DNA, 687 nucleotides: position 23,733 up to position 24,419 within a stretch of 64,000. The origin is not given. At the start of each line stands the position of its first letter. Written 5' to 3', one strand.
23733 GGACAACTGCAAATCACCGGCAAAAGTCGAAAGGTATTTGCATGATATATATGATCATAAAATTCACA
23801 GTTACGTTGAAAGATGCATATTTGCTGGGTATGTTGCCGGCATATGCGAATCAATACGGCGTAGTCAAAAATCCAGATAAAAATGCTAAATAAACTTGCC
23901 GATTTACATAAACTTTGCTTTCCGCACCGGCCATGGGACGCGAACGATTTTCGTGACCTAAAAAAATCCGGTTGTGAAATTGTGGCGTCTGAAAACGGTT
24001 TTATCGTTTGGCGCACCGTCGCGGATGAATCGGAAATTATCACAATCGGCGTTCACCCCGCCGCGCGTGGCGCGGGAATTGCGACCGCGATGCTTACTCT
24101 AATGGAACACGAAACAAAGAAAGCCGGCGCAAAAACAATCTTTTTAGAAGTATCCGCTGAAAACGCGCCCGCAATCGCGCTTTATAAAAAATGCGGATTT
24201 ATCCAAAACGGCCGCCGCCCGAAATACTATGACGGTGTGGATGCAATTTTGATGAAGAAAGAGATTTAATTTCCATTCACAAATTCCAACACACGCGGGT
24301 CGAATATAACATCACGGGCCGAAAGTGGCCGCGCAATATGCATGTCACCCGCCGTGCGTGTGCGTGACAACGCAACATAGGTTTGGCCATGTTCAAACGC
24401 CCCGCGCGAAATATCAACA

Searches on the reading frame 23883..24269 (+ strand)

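Call 86: search_protein_families(library=pfam, proteins=[window:23883-24269:+], max_evalue=0.0001)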
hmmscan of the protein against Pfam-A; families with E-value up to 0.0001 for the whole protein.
window:23883-24269:+ (128 aa): 6 families
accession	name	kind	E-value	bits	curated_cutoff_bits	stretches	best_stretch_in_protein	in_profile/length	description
PF00583.31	Acetyltransf_1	-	1.8e-16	60.9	20.7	1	8-106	7-116/116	Acetyltransferase (GNAT) family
PF13508.13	Acetyltransf_7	-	4.6e-12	46.6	27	1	38-107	15-83/84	Acetyltransferase (GNAT) domain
PF13673.13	Acetyltransf_10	-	1.5e-10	41.5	23.6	1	40-128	45-128/128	Acetyltransferase (GNAT) domain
PF08445.16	FR47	-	2e-08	34.5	22.1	1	41-108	13-79/86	FR47-like protein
PF13302.13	Acetyltransf_3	-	7.9e-06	27.1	25.4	1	39-106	67-137/138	Acetyltransferase (GNAT) domain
PF13527.13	Acetyltransf_9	-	5.4e-05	23.6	25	0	52-106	75-124/127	Acetyltransferase (GNAT) domain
